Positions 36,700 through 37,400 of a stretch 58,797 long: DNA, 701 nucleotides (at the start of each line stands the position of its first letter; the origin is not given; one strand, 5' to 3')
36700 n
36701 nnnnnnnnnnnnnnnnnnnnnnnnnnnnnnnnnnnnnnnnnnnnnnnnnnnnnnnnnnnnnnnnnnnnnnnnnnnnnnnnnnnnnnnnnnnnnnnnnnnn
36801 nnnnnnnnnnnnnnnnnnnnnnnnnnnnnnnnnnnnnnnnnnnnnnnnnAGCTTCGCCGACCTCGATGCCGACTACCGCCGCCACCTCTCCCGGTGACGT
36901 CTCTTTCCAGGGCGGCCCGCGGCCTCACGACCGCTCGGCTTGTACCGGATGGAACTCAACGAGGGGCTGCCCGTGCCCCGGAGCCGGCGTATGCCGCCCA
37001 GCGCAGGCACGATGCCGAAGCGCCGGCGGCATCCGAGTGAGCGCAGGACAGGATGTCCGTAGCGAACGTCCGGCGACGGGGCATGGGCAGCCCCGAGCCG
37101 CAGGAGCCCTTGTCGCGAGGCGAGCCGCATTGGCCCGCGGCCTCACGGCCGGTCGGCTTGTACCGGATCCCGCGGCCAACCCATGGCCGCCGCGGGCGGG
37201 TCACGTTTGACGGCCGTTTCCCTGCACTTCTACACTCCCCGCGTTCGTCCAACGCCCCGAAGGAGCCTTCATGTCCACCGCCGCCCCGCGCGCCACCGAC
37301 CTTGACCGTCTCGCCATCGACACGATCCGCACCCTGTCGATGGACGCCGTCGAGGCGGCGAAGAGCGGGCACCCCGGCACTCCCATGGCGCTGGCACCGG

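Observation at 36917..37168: Multi-copy, size-conserved structured intergenic element (3 full + 2 partial copies in 59 kb)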

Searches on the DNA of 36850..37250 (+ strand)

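Call 23: search_rna_families(source=window, start=36850, end=37250, threshold=evalue, max_evalue=10, show_alignments=3)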
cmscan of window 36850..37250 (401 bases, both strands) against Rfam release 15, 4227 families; matches with E-value up to 10: 3.
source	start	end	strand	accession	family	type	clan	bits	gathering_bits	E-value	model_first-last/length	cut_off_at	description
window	36950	36975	+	RF02401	ClpQY_promoter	Cis-reg;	-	14.7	42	0.8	1-57/57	no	ClpQY promoter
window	37029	37102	-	RF00294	snoTBR17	Gene; snRNA; snoRNA; CD-box;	-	12.3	40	2.2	1-119/119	no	Small nucleolar RNA TBR17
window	37168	37225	-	RF01670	P17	Gene; sRNA;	-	9.3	45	4.8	1-282/282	no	Pseudomonas sRNA P17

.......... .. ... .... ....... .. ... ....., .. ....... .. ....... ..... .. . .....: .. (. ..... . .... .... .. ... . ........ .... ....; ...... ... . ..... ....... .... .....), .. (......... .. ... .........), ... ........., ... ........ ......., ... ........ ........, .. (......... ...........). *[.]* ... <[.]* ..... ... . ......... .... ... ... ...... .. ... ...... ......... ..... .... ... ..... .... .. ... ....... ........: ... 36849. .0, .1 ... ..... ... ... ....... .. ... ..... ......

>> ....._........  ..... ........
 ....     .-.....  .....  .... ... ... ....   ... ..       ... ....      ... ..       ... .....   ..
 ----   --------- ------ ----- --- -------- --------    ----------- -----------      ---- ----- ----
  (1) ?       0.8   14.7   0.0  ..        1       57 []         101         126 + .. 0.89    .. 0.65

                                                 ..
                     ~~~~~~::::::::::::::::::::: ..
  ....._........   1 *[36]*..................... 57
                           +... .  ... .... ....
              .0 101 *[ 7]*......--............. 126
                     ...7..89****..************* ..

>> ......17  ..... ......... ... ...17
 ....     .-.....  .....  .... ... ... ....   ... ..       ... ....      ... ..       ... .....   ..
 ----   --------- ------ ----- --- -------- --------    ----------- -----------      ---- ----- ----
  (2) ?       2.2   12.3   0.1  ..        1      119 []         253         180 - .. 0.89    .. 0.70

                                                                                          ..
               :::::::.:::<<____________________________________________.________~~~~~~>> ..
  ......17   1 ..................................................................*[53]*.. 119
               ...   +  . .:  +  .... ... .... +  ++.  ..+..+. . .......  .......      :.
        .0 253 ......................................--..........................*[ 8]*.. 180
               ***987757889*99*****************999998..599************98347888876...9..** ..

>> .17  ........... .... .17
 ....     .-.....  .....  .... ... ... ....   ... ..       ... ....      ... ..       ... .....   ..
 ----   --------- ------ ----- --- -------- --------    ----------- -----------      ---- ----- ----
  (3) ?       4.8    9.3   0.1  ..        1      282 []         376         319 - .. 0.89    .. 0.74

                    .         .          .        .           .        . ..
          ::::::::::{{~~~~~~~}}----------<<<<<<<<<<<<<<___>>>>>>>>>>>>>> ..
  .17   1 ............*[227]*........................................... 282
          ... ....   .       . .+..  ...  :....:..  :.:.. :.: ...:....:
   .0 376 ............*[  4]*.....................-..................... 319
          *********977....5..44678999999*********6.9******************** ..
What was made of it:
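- On Any Rfam 15 family: At E <= 10 on 36850-37250, only three chance-level matches appear, at 9-15 bits against thresholds of 40-45 (call 23).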

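Call 79: search_dna_similar(query=window:36951-37103:+, collection=plasmids, mode=distant, max_evalue=0.001, max_rows=10)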
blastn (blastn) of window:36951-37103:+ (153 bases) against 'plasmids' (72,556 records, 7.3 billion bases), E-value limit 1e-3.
No match.

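Call 80: search_dna_similar(query=window:36951-37103:+, collection=phages, mode=distant, max_evalue=0.001, max_rows=10)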
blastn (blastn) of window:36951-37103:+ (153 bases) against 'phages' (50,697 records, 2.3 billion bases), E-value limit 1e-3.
No match.
